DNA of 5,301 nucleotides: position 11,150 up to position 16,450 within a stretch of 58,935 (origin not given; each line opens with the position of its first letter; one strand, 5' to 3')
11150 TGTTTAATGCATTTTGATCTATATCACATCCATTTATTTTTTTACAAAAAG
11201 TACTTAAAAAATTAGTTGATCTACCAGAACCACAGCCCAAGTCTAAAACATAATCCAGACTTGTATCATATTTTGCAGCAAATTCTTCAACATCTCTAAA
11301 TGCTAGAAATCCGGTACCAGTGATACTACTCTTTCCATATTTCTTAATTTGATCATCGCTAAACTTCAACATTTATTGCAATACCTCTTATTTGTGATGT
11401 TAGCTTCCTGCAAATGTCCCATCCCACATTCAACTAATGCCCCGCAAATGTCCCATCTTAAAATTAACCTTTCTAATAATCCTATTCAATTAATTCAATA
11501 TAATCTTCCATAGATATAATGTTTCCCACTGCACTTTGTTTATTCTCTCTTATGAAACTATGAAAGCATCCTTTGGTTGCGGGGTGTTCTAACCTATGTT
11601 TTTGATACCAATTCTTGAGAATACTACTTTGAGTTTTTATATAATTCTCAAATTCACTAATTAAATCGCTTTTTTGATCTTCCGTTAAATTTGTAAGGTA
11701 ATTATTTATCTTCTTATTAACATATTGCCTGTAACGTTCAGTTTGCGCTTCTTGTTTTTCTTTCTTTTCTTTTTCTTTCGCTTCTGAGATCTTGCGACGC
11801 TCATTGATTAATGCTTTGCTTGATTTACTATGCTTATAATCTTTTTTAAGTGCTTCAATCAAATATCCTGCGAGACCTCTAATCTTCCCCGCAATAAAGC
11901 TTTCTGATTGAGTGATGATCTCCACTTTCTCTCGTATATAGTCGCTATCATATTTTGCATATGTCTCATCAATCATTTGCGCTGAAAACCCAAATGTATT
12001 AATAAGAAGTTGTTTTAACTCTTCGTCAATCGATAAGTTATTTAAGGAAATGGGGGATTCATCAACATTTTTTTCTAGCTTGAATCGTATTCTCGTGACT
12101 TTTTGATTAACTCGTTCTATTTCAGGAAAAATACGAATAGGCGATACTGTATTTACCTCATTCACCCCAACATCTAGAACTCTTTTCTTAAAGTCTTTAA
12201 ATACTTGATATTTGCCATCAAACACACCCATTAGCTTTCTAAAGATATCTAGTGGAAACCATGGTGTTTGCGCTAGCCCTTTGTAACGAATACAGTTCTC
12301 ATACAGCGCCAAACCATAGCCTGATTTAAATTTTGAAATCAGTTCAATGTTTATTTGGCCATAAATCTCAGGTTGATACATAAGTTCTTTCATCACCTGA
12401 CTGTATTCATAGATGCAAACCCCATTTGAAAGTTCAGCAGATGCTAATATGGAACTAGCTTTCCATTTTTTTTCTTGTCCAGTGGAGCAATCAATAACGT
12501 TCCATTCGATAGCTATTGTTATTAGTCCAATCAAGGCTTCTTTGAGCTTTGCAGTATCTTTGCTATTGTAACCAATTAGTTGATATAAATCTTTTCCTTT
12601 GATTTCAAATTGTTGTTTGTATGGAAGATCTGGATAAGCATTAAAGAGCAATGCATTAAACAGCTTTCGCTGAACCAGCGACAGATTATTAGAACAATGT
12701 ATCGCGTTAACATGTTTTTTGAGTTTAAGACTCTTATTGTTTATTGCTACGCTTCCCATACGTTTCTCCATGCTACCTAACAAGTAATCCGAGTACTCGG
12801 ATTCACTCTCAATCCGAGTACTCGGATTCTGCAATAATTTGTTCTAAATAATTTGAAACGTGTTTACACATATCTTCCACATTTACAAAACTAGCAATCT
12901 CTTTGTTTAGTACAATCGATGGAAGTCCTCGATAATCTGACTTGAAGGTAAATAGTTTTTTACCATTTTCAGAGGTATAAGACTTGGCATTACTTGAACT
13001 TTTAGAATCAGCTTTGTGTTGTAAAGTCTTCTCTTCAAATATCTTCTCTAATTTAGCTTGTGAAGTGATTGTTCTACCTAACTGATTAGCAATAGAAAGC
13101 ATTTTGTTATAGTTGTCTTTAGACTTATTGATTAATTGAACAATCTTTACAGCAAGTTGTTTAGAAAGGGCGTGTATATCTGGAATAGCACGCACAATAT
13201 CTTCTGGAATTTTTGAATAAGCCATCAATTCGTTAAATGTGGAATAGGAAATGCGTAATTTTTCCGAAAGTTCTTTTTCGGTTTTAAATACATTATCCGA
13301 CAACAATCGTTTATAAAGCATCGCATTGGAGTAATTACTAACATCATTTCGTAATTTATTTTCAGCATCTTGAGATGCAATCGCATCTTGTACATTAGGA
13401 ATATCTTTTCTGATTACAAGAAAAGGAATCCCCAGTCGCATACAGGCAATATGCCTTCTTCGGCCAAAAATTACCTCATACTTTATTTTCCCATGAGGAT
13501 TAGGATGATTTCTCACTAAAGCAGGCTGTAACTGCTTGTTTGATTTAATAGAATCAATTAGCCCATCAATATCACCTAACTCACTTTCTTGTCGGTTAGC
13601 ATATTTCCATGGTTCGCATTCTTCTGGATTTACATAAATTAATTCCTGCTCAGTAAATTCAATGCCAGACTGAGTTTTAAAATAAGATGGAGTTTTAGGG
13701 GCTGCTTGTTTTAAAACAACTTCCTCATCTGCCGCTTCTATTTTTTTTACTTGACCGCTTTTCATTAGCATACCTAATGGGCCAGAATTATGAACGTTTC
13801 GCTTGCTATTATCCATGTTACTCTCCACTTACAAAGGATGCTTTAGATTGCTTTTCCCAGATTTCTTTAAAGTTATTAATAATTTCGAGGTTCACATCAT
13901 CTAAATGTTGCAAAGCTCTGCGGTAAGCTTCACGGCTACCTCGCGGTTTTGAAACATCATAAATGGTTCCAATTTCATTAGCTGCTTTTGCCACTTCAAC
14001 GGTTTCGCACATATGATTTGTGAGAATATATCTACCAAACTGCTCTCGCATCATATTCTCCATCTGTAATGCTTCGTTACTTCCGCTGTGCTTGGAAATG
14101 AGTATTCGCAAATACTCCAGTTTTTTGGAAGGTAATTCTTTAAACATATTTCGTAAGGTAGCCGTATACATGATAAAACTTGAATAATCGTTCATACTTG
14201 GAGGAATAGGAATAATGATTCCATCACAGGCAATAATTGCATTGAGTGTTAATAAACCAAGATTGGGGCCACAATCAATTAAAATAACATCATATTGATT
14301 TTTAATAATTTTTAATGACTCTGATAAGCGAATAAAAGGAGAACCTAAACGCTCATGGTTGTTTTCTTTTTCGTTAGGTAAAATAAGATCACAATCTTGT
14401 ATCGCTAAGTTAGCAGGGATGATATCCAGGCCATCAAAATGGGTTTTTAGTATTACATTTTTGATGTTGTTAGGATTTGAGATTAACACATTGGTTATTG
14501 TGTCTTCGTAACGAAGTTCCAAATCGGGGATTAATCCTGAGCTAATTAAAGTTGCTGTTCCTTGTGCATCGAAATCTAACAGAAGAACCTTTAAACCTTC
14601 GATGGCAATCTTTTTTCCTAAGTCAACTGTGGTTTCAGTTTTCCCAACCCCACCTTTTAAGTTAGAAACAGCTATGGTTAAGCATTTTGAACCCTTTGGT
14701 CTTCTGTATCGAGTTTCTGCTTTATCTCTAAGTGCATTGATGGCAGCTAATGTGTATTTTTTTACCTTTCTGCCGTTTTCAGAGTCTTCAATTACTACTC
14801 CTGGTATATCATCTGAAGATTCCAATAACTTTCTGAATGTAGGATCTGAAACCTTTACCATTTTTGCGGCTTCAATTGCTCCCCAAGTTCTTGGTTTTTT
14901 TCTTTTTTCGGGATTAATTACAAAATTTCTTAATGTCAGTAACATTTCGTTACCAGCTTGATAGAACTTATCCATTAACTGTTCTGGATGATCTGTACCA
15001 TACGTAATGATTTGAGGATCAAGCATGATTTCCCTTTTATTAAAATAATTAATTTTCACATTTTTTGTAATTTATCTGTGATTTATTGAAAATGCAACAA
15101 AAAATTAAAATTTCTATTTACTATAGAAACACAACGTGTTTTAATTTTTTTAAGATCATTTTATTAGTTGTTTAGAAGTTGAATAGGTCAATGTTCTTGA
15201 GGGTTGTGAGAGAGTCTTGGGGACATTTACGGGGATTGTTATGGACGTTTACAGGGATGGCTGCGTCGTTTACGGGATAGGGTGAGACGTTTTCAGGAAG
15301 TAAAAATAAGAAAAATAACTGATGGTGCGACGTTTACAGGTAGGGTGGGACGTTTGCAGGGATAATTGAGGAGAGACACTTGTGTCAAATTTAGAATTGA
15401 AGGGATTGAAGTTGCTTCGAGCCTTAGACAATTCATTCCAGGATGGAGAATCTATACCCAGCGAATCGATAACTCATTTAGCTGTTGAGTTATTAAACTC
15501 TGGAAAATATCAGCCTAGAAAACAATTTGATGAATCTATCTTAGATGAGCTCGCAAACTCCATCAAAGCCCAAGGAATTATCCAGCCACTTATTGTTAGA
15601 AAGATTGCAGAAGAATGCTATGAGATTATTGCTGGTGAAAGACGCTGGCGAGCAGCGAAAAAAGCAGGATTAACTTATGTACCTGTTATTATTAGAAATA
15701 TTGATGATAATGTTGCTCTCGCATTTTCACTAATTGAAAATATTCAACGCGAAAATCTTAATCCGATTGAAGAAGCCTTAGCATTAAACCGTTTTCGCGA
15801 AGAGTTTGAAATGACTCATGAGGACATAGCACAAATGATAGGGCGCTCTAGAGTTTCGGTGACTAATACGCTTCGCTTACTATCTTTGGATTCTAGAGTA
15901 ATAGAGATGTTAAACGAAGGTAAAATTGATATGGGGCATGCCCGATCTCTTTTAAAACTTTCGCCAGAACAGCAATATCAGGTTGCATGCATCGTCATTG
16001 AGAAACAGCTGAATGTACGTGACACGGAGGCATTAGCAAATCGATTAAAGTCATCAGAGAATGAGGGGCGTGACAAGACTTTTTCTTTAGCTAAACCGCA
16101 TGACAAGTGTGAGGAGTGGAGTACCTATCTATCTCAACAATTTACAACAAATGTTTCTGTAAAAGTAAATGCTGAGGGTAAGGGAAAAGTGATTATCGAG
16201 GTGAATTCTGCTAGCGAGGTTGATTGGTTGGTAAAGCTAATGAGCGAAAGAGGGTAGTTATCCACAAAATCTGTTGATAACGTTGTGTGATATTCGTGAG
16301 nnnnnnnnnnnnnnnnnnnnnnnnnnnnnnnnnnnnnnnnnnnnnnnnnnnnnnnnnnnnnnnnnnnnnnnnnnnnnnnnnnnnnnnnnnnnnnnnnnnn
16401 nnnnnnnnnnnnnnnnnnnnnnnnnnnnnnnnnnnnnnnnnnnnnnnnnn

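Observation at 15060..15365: Iteron array plus AT-rich tract between divergent parA and a second parB: candidate oriV or centromere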

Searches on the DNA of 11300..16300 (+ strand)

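Call 9: search_dna_similar(query=window:11300-16300:+, collection=plasmids, mode=near, max_rows=25)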
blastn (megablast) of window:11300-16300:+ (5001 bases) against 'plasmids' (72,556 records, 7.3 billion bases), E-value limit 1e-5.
Records with a match: 13; places in all: 17; records where one place covers at least 80% of the query: 9.
Best place of each record, by identity: 90-95% 5; 80-90% 6; 60-80% 2.
By first word of the organism name: Legionella 13.
By predicted mobility (MOB-suite, as given by PLSDB): conjugative 11; non-mobilizable 2.
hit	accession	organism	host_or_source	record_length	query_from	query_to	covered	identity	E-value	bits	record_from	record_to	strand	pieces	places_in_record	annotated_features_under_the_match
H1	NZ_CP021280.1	Legionella pneumophila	protozoa,bulk water sample from a shower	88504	1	4999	100%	94.9%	0e+0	7821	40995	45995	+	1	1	replication initiation protein | AAA family ATPase | ParB/RepB/Spo0J family partition protein (x2) | methyltransferase domain-containing protein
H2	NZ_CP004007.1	Legionella oakridgensis ATCC 33761 = DSM 21215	-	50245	1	4981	100%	93.2%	0e+0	7319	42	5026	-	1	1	replication initiation protein | AAA family ATPase | ParB/RepB/Spo0J family partition protein (x2) | methyltransferase domain-containing protein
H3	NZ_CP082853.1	Legionella anisa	-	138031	113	4999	98%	93.2%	0e+0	7167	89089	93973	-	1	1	replication initiation protein | AAA family ATPase | ParB/RepB/Spo0J family partition protein (x2)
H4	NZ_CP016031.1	Legionella pneumophila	Isolate,clinical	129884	105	4999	98%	90.0%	0e+0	6311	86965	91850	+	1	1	replication initiation protein | AAA family ATPase | ParB/RepB/Spo0J family partition protein (x2)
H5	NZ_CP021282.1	Legionella pneumophila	Homo sapiens,human lung tissue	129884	105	4999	98%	90.0%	0e+0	6305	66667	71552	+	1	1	replication initiation protein | AAA family ATPase | ParB/RepB/Spo0J family partition protein (x2)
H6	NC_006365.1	Legionella pneumophila str. Paris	-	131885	108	4999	98%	90.0%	0e+0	6311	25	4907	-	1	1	replication initiation protein | AAA family ATPase | ParB/RepB/Spo0J family partition protein (x2)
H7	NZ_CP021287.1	Legionella pneumophila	Homo sapiens,human lung tissue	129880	108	4999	98%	90.0%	0e+0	6311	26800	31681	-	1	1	AAA family ATPase | replication initiation protein | ParB/RepB/Spo0J family partition protein (x2)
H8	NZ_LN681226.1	Legionella hackeliae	-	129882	108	4999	98%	90.0%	0e+0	6305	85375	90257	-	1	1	replication initiation protein | AAA family ATPase | ParB/RepB/Spo0J family partition protein (x2)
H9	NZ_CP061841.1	Legionella pneumophila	pure culture,drinking water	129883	336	4999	93%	90.7%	0e+0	6215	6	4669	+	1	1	AAA family ATPase | ParB/RepB/Spo0J family partition protein (x2)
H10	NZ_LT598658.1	Legionella pneumophila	Homo sapiens,clinical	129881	1496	4999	70%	92.4%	0e+0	4992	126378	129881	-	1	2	AAA family ATPase | ParB/RepB/Spo0J family partition protein (x2)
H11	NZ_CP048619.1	Legionella pneumophila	-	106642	141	4081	79%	79.0%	0e+0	2651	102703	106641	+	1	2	replication initiation protein | AAA family ATPase | ParB/RepB/Spo0J family partition protein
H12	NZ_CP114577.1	Legionella pneumophila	cell culture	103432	141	4081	79%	78.9%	0e+0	2634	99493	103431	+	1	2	replication initiation protein | AAA family ATPase | ParB/RepB/Spo0J family partition protein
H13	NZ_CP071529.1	Legionella lytica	Acanthamoeba castellanii,bacterial ...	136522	145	3756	72%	81.4%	0e+0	2904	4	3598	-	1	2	replication initiation protein | AAA family ATPase | ParB/RepB/Spo0J family partition protein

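Call 10: get_annotated_region(hit=H1, flank=3000)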
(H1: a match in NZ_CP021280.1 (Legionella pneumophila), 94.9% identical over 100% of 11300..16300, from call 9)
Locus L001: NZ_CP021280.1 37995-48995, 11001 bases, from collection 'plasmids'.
description: Legionella pneumophila subsp. fraseri strain F-4198 plasmid unnamed, complete sequence
organism: Legionella pneumophila (NCBI taxid 91892)
taxonomy: Bacteria; Pseudomonadota; Gammaproteobacteria; Legionellales; Legionellaceae; Legionella; Legionella pneumophila
host: -; source: protozoa,bulk water sample from a shower; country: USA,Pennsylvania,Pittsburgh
typing (MOB-suite, as given by PLSDB): conjugative; replicon rep_cluster_522; relaxase MOBF; mating-pair formation MPF_F
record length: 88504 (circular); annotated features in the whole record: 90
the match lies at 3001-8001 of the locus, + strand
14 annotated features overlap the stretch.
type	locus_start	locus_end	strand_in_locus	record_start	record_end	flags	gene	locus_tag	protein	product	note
CDS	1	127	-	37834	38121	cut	-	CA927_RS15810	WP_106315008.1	hypothetical protein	-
CDS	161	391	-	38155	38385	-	-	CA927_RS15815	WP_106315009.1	hypothetical protein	-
CDS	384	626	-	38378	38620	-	-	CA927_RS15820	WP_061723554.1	TraY domain-containing protein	-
CDS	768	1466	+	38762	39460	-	-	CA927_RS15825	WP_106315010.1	helix-turn-helix transcriptional regulator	-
CDS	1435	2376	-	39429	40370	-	-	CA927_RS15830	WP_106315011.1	queuosine precursor transporter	GO:1990397 - queuosine salvage [Evidence IEA]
CDS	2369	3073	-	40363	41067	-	-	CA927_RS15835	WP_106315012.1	methyltransferase domain-containing protein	-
CDS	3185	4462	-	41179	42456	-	-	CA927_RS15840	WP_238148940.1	replication initiation protein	GO:0006270 - DNA replication initiation [Evidence IEA]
CDS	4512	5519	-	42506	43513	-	-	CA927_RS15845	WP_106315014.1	ParB/RepB/Spo0J family partition protein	GO:0007059 - chromosome segregation [Evidence IEA]; GO:0000910 - cytokinesis [Evidence IEA]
CDS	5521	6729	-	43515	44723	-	-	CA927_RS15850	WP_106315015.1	AAA family ATPase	-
CDS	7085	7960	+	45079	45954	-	-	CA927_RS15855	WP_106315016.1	ParB/RepB/Spo0J family partition protein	GO:0007059 - chromosome segregation [Evidence IEA]; GO:0000910 - cytokinesis [Evidence IEA]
CDS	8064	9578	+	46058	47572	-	-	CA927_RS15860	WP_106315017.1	ATP-binding protein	-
CDS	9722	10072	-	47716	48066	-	-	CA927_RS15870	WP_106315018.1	mercuric transporter MerT family protein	-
CDS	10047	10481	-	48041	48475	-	-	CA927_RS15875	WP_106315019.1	heavy metal-responsive transcriptional regulator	-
CDS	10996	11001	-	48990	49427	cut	-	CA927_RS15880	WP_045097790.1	hypothetical protein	-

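Call 11: get_annotated_region(hit=H6, flank=3000)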
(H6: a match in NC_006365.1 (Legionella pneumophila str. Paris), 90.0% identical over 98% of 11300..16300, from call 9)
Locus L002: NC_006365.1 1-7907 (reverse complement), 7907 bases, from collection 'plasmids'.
description: Legionella pneumophila str. Paris plasmid pLPP, complete sequence
organism: Legionella pneumophila str. Paris (NCBI taxid 297246)
taxonomy: Bacteria; Pseudomonadota; Gammaproteobacteria; Legionellales; Legionellaceae; Legionella; Legionella pneumophila; Legionella pneumophila str. Paris
host: -; source: -; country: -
typing (MOB-suite, as given by PLSDB): conjugative; replicon rep_cluster_522; relaxase MOBF; mating-pair formation MPF_F
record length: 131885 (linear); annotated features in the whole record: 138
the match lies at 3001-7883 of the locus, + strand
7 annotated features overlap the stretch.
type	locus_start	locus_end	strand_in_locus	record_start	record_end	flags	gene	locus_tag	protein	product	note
CDS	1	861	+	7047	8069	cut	-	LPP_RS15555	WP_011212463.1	hypothetical protein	-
CDS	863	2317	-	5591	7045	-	-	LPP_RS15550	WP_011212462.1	oligopeptide:H+ symporter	GO:0015833 - peptide transport [Evidence IEA]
CDS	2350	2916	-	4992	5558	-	-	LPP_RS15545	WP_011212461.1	TIGR00730 family Rossman fold protein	-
CDS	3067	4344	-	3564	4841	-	-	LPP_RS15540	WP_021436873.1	replication initiation protein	GO:0006270 - DNA replication initiation [Evidence IEA]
CDS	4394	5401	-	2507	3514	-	-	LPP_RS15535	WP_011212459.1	ParB/RepB/Spo0J family partition protein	GO:0007059 - chromosome segregation [Evidence IEA]; GO:0000910 - cytokinesis [Evidence IEA]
CDS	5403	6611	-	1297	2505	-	-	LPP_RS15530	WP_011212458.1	AAA family ATPase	-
CDS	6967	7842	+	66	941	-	-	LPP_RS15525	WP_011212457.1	ParB/RepB/Spo0J family partition protein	GO:0007059 - chromosome segregation [Evidence IEA]; GO:0000910 - cytokinesis [Evidence IEA]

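Call 12: get_annotated_region(hit=H11, flank=3000)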
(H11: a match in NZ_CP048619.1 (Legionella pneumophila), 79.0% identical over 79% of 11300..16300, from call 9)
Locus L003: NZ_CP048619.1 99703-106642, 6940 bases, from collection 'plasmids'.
description: Legionella pneumophila strain ERS1305867 plasmid unnamed, complete sequence
organism: Legionella pneumophila (NCBI taxid 446)
taxonomy: Bacteria; Pseudomonadota; Gammaproteobacteria; Legionellales; Legionellaceae; Legionella; Legionella pneumophila
host: -; source: -; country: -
typing (MOB-suite, as given by PLSDB): conjugative; relaxase MOBF; mating-pair formation MPF_F
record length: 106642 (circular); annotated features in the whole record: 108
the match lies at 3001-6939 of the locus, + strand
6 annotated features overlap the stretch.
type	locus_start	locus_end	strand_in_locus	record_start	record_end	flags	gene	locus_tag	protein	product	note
CDS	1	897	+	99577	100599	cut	-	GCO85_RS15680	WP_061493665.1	hypothetical protein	-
CDS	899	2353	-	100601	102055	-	-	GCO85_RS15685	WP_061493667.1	oligopeptide:H+ symporter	GO:0015833 - peptide transport [Evidence IEA]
CDS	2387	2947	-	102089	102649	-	-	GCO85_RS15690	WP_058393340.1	TIGR00730 family Rossman fold protein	-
CDS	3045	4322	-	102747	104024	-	-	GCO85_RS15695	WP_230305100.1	replication initiation protein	GO:0006270 - DNA replication initiation [Evidence IEA]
CDS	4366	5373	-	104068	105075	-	-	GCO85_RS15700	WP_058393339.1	ParB/RepB/Spo0J family partition protein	GO:0007059 - chromosome segregation [Evidence IEA]; GO:0000910 - cytokinesis [Evidence IEA]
CDS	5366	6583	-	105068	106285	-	-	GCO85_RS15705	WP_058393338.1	AAA family ATPase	-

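Call 13: get_annotated_region(hit=H13, flank=3000)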
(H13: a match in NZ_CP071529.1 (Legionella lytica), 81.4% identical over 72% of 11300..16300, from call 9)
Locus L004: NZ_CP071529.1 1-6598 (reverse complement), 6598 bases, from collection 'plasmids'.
description: Legionella lytica strain PCM 2298 plasmid pLlyPCM2298_2, complete sequence
organism: Legionella lytica (NCBI taxid 96232)
taxonomy: Bacteria; Pseudomonadota; Gammaproteobacteria; Legionellales; Legionellaceae; Legionella; Legionella lytica
host: -; source: Acanthamoeba castellanii,bacterial culture; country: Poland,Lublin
typing (MOB-suite, as given by PLSDB): non-mobilizable; replicon rep_cluster_522; mating-pair formation MPF_F
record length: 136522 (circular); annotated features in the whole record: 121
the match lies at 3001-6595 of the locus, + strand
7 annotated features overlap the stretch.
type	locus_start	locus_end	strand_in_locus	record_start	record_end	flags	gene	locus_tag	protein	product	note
CDS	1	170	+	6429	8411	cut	-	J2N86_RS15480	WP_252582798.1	HAMP domain-containing sensor histidine kinase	GO:0007165 - signal transduction [Evidence IEA]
CDS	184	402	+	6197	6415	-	-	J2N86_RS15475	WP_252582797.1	hypothetical protein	-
CDS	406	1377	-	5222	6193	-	-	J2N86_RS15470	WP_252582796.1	response regulator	GO:0000160 - phosphorelay signal transduction system [Evidence IEA]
CDS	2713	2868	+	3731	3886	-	-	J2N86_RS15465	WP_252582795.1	hypothetical protein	-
CDS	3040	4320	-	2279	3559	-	-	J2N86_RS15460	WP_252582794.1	replication initiation protein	GO:0006270 - DNA replication initiation [Evidence IEA]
CDS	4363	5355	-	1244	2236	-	-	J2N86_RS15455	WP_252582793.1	ParB/RepB/Spo0J family partition protein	GO:0007059 - chromosome segregation [Evidence IEA]; GO:0000910 - cytokinesis [Evidence IEA]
CDS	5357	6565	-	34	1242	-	-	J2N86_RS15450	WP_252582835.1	AAA family ATPase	-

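Call 16: get_annotated_region(hit=H2, flank=3000)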
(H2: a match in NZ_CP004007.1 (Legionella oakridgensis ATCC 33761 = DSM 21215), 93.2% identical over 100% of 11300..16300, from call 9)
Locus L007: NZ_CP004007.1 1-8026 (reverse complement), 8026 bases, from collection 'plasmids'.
description: Legionella oakridgensis ATCC 33761 = DSM 21215 plasmid unnamed, complete sequence
organism: Legionella oakridgensis ATCC 33761 = DSM 21215 (NCBI taxid 1268635)
taxonomy: Bacteria; Pseudomonadota; Gammaproteobacteria; Legionellales; Legionellaceae; Legionella; Legionella oakridgensis; Legionella oakridgensis ATCC 33761 = DSM 21215
host: -; source: -; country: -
typing (MOB-suite, as given by PLSDB): conjugative; replicon rep_cluster_522; relaxase MOBF; mating-pair formation MPF_F
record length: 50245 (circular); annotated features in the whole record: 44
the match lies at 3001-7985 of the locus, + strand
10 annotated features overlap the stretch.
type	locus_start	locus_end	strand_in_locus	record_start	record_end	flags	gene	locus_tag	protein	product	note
CDS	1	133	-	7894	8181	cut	-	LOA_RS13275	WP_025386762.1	hypothetical protein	-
CDS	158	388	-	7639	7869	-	-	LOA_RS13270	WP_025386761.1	hypothetical protein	-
CDS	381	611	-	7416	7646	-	-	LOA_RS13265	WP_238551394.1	TraY domain-containing protein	-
CDS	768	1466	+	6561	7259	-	-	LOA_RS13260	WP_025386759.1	helix-turn-helix transcriptional regulator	-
CDS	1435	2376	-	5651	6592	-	-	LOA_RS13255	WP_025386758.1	queuosine precursor transporter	GO:1990397 - queuosine salvage [Evidence IEA]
CDS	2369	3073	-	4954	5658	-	-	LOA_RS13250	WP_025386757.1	methyltransferase domain-containing protein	-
CDS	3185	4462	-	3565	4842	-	-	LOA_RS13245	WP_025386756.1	replication initiation protein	GO:0006270 - DNA replication initiation [Evidence IEA]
CDS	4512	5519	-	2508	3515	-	-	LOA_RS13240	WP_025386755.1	ParB/RepB/Spo0J family partition protein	GO:0007059 - chromosome segregation [Evidence IEA]; GO:0000910 - cytokinesis [Evidence IEA]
CDS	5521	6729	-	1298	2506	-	-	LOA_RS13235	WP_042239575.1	AAA family ATPase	-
CDS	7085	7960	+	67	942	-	-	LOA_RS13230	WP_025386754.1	ParB/RepB/Spo0J family partition protein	GO:0007059 - chromosome segregation [Evidence IEA]; GO:0000910 - cytokinesis [Evidence IEA]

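Call 17: get_annotated_region(hit=H3, flank=3000)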
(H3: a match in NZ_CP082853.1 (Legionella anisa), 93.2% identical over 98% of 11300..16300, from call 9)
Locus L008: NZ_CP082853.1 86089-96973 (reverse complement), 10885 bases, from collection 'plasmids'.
description: Legionella anisa strain FDAARGOS_1480 plasmid unnamed1, complete sequence
organism: Legionella anisa (NCBI taxid 28082)
taxonomy: Bacteria; Pseudomonadota; Gammaproteobacteria; Legionellales; Legionellaceae; Legionella; Legionella anisa
host: -; source: -; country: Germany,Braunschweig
typing (MOB-suite, as given by PLSDB): non-mobilizable; replicon rep_cluster_522
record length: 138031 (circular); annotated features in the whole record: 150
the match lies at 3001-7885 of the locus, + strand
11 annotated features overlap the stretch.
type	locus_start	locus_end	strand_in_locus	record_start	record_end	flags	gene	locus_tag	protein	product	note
CDS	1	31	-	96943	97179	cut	-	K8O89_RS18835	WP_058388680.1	CopG family ribbon-helix-helix protein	-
CDS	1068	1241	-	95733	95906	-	-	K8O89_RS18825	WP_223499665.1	hypothetical protein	-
CDS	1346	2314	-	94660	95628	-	-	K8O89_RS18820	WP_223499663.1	hypothetical protein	-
CDS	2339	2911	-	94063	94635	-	-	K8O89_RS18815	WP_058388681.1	TIGR00730 family Rossman fold protein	-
CDS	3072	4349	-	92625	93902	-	-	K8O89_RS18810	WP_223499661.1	replication initiation protein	GO:0006270 - DNA replication initiation [Evidence IEA]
CDS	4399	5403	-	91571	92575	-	-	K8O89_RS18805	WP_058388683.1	ParB/RepB/Spo0J family partition protein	GO:0007059 - chromosome segregation [Evidence IEA]; GO:0000910 - cytokinesis [Evidence IEA]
CDS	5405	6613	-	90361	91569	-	-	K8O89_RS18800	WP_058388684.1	AAA family ATPase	-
CDS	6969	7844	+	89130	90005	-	-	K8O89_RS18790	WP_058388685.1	ParB/RepB/Spo0J family partition protein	GO:0007059 - chromosome segregation [Evidence IEA]; GO:0000910 - cytokinesis [Evidence IEA]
CDS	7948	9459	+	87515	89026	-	-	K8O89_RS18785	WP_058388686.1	ATP-binding protein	-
CDS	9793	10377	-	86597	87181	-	-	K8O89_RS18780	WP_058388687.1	site-specific integrase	GO:0015074 - DNA integration [Evidence IEA]; GO:0006310 - DNA recombination [Evidence IEA]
CDS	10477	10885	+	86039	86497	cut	-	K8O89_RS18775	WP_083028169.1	regulatory protein RecX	GO:0006282 - regulation of DNA repair [Evidence IEA]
